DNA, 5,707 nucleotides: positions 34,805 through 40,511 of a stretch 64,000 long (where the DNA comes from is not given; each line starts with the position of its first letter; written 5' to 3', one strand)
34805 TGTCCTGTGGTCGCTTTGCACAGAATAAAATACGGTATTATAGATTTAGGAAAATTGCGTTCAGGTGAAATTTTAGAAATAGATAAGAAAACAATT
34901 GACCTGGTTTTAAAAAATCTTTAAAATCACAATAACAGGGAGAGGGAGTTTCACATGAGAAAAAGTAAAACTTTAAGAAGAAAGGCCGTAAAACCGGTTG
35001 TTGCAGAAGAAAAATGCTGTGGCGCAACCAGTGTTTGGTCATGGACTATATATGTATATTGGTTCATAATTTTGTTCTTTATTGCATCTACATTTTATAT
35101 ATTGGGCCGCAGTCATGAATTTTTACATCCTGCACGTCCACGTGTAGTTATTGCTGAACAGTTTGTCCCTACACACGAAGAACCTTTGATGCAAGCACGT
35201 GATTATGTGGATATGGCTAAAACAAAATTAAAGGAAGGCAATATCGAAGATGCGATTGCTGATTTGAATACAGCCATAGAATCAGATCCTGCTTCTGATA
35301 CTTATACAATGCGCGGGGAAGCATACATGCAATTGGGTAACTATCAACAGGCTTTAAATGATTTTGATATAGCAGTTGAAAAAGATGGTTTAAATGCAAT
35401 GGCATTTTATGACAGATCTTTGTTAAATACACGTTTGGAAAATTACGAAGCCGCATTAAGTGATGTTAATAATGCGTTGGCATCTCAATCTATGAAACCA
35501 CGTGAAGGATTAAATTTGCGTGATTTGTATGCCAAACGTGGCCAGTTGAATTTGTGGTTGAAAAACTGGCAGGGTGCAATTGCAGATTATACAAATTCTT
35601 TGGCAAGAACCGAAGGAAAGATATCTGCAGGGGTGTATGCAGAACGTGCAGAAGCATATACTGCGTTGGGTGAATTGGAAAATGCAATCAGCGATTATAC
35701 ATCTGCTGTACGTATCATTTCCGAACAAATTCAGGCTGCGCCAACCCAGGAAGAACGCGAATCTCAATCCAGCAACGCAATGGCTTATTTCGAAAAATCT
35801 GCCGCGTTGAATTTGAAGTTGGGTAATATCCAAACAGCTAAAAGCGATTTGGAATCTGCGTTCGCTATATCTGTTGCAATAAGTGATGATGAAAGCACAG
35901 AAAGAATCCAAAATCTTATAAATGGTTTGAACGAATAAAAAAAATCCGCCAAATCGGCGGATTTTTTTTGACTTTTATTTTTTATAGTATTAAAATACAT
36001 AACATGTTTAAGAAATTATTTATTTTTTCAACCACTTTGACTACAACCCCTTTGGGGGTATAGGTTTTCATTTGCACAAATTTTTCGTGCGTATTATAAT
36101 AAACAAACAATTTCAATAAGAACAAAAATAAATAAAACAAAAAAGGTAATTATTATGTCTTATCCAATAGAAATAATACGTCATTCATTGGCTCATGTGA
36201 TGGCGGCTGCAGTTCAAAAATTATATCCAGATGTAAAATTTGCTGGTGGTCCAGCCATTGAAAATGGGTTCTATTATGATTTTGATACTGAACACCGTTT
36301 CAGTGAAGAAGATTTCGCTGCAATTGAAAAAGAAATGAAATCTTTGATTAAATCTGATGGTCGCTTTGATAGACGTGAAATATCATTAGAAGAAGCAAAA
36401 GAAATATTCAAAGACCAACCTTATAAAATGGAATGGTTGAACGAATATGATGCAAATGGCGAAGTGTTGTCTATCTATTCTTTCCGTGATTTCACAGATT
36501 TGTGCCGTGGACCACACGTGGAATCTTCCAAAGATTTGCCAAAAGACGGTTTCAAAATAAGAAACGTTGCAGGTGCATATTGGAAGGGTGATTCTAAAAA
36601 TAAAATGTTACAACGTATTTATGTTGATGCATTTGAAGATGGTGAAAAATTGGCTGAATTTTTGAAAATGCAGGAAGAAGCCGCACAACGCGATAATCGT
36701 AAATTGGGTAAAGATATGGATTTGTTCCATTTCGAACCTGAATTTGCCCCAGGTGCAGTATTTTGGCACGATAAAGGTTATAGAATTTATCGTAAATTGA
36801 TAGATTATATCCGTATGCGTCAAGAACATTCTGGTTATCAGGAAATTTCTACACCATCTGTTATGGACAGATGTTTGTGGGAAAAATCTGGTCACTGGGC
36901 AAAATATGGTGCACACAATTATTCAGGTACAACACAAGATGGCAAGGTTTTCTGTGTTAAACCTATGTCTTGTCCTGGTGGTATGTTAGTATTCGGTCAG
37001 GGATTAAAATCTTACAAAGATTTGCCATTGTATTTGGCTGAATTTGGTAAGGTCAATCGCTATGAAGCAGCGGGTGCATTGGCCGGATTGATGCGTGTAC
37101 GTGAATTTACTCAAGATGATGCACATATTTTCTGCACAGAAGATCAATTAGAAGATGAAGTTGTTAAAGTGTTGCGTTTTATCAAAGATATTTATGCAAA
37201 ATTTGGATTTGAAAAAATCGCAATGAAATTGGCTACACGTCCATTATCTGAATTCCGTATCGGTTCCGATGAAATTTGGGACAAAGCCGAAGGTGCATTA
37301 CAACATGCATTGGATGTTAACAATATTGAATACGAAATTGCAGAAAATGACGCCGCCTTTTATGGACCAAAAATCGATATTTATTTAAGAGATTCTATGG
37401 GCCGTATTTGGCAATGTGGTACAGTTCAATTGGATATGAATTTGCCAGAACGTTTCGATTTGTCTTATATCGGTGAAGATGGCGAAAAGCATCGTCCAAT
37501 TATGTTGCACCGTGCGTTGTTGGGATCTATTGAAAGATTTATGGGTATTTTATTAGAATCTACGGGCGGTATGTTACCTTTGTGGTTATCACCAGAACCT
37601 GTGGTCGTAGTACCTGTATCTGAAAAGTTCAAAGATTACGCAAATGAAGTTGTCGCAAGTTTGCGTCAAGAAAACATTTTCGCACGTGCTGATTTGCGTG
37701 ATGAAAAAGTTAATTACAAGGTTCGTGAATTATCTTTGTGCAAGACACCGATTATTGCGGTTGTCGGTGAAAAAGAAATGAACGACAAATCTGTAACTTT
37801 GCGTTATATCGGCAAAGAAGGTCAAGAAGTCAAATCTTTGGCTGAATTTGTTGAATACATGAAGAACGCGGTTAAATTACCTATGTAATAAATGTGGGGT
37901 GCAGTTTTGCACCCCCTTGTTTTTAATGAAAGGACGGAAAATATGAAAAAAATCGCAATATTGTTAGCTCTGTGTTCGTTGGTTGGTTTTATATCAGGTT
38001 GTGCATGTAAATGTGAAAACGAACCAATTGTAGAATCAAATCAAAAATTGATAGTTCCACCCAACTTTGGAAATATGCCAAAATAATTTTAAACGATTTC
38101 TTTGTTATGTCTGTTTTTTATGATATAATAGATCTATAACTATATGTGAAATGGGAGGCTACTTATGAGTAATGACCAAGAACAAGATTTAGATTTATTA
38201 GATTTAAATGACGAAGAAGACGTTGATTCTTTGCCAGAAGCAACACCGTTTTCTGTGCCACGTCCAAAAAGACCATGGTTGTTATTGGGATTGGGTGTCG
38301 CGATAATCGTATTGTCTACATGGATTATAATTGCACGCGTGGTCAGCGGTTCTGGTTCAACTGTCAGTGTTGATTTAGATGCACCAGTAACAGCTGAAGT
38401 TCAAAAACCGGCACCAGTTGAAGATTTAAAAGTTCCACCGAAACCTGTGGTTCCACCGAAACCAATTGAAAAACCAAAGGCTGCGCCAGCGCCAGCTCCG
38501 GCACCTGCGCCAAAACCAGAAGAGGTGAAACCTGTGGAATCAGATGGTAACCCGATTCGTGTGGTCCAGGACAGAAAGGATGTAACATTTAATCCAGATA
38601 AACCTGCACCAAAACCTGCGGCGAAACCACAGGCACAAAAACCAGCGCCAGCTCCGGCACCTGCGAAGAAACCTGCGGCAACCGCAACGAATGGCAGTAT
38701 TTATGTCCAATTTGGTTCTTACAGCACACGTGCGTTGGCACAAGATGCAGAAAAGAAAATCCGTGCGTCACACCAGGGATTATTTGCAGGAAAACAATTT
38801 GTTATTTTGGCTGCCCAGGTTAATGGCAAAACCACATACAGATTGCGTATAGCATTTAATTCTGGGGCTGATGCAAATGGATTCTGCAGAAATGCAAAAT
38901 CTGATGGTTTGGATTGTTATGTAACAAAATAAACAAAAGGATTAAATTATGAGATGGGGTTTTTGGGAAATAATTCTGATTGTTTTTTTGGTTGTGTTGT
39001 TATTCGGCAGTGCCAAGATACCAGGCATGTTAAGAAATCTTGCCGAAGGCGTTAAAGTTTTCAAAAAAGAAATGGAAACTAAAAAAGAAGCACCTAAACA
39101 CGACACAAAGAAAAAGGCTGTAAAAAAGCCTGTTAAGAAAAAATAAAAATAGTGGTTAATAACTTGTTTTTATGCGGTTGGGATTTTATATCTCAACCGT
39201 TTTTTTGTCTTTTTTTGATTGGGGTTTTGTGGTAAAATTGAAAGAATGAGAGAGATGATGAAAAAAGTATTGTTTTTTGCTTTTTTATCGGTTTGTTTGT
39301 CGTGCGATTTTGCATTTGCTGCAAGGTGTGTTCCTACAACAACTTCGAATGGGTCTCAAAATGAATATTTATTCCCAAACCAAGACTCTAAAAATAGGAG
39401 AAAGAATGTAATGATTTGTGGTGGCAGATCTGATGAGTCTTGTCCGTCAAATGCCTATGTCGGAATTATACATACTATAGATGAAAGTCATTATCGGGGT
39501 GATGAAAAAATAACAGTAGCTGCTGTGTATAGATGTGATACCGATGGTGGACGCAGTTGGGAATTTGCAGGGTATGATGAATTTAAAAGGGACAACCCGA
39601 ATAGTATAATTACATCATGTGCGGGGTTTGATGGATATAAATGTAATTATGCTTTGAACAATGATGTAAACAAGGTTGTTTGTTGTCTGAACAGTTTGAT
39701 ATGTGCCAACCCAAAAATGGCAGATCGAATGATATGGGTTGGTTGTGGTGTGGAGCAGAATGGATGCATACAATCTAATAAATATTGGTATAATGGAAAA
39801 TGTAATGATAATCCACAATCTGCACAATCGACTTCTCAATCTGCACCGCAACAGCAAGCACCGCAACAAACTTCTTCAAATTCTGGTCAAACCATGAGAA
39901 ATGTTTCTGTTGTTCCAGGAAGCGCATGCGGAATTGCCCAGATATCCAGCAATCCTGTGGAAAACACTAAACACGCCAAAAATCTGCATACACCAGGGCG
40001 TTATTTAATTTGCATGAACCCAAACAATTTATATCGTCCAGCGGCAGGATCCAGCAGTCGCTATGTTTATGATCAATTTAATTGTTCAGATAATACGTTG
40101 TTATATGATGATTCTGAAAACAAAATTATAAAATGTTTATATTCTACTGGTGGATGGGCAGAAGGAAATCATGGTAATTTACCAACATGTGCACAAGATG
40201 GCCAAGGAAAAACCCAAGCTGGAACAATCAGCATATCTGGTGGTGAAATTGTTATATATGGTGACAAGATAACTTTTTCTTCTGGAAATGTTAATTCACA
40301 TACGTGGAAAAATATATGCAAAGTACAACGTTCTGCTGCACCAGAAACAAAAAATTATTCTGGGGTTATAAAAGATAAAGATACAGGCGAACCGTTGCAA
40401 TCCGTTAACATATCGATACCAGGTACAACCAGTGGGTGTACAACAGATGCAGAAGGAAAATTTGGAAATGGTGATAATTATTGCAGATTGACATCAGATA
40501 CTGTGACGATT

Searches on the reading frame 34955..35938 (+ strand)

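Call 97: search_protein_families(library=pfam, proteins=[window:34955-35938:+], max_evalue=0.001)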
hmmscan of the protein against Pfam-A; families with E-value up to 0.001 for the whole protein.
window:34955-35938:+ (327 aa): 14 families
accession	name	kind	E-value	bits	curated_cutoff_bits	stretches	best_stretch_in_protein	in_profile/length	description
PF00515.34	TPR_1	-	9e-19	66.9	27.8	1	115-143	2-30/34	Tetratricopeptide repeat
PF07719.23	TPR_2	-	2.2e-17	62.1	27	1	116-144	3-31/34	Tetratricopeptide repeat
PF13371.12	TPR_9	-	2.8e-15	56.5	35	0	120-144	35-59/73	Tetratricopeptide repeat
PF13432.12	TPR_16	-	7.2e-15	55.5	32.7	1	119-176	2-58/65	Tetratricopeptide repeat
PF13181.12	TPR_8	-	3.2e-14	52.3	25.7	0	115-138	2-25/34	Tetratricopeptide repeat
PF13424.12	TPR_12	-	3.5e-09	37.2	30.1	0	194-253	8-66/77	Tetratricopeptide repeat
PF13414.12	TPR_11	-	1.5e-07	31.4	26.8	0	121-154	1-34/42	TPR repeat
PF13428.12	TPR_14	-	2e-07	31.5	23.5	0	117-150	4-37/44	Tetratricopeptide repeat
PF13174.12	TPR_6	-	7.9e-06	26.6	26.3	0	119-142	5-28/33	Tetratricopeptide repeat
PF14559.12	TPR_19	-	1.4e-05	25.7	25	0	92-134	2-45/68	Tetratricopeptide repeat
PF03704.23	BTAD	-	2.5e-05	25.1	22.1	0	85-138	66-120/146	Bacterial transcriptional activator domain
PF13431.12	TPR_17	-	0.0001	22.8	24.4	0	114-134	13-33/34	Tetratricopeptide repeat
PF10516.15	SHNi-TPR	-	0.00021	21.2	21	0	114-142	1-29/38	SHNi-TPR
PF25575.1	TPR_BSK1_C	-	0.00023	21.5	42.2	0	194-261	47-113/118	Serine/threonine-protein kinase BSK1-like, TPR repeats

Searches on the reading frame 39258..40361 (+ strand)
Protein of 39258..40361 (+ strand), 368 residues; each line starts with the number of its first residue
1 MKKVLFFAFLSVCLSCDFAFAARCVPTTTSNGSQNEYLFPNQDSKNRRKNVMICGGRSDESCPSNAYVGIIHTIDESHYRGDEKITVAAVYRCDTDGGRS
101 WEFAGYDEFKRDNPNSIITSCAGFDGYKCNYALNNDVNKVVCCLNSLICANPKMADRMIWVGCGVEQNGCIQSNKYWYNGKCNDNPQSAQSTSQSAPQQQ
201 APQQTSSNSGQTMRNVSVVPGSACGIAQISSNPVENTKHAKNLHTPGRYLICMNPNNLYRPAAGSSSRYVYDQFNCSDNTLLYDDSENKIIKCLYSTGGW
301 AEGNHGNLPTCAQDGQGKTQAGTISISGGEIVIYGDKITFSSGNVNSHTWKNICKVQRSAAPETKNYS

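Call 52: search_protein_families(library=pfam, proteins=[window:39258-40361:+], max_evalue=10)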
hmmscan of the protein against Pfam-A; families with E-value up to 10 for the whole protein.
window:39258-40361:+ (368 aa): 1 family
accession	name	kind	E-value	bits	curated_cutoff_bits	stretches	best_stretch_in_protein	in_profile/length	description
PF14625.12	Lustrin_cystein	-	5.5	7.8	27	1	46-65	11-30/46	Lustrin, cysteine-rich repeated domain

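Call 73: search_solved_structures(query=window:39321-40358:+, max_evalue=1)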
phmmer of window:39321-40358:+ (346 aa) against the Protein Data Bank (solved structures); distinct sequences matched with E-value up to 1: 0.
